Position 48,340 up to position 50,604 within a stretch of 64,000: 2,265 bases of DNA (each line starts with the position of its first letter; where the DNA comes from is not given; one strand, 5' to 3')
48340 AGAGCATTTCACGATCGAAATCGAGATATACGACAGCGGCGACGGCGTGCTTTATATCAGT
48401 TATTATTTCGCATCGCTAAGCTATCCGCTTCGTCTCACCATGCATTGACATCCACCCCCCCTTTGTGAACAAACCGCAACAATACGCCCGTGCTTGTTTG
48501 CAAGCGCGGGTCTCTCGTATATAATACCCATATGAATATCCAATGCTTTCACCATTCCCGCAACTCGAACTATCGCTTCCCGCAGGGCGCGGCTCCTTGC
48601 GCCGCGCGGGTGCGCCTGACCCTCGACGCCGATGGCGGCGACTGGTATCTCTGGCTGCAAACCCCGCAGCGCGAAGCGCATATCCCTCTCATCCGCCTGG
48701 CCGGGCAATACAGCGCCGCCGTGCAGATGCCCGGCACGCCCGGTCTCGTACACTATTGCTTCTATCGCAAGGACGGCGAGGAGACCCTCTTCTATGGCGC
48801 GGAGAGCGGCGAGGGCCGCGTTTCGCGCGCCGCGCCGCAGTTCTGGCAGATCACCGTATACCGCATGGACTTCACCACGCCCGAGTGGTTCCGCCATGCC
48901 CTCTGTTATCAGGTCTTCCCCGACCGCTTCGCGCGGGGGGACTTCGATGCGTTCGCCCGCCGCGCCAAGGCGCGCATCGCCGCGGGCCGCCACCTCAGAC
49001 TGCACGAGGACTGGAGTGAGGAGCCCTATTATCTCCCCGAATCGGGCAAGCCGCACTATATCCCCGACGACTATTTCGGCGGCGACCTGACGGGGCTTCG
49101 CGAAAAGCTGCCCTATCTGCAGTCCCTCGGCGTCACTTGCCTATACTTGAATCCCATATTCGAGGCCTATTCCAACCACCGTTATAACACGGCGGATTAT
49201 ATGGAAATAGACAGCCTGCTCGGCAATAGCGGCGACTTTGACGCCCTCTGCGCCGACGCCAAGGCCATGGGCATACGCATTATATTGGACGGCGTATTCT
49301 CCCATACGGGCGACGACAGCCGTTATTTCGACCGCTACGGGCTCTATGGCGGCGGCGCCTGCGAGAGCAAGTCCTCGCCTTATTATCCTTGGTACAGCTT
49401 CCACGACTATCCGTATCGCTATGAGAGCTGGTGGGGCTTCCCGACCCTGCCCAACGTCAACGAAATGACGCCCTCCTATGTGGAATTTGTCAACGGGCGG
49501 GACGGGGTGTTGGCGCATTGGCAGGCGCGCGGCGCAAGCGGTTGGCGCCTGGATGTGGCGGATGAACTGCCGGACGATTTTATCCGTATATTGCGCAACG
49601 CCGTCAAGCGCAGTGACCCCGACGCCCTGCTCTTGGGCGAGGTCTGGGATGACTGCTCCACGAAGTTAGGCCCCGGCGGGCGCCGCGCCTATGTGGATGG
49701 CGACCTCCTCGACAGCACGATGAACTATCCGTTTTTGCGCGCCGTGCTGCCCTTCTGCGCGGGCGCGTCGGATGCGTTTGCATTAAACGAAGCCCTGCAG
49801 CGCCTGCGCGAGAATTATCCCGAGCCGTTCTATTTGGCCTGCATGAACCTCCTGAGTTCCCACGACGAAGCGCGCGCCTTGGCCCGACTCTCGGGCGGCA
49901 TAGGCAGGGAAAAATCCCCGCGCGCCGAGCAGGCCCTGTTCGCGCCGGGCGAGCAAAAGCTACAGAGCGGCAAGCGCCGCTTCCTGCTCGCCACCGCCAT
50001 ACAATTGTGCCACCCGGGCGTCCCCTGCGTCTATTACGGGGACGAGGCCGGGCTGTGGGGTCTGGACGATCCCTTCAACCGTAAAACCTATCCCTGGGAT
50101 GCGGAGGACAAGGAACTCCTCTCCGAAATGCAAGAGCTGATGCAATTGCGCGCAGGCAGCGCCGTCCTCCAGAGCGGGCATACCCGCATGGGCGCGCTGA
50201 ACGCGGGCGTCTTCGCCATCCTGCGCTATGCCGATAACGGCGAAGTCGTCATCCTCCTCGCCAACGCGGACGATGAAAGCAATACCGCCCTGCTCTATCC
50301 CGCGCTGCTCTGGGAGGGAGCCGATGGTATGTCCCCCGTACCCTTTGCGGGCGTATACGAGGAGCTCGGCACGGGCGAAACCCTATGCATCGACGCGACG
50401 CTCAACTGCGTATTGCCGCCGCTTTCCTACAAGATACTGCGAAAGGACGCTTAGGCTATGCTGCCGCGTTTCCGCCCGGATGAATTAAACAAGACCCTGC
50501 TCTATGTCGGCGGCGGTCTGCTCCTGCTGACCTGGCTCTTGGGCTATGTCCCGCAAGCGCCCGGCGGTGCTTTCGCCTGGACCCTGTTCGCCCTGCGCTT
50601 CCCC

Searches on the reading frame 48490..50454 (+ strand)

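Call 11: search_protein_families(library=pfam, proteins=[window:48490-50454:+], max_evalue=0.001)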
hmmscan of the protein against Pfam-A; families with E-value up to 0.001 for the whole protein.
window:48490-50454:+ (654 aa): 1 family
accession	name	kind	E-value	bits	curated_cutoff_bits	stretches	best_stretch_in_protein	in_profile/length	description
PF00128.31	Alpha-amylase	-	8.7e-44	150.9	22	1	141-534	1-361/446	Alpha amylase, catalytic domain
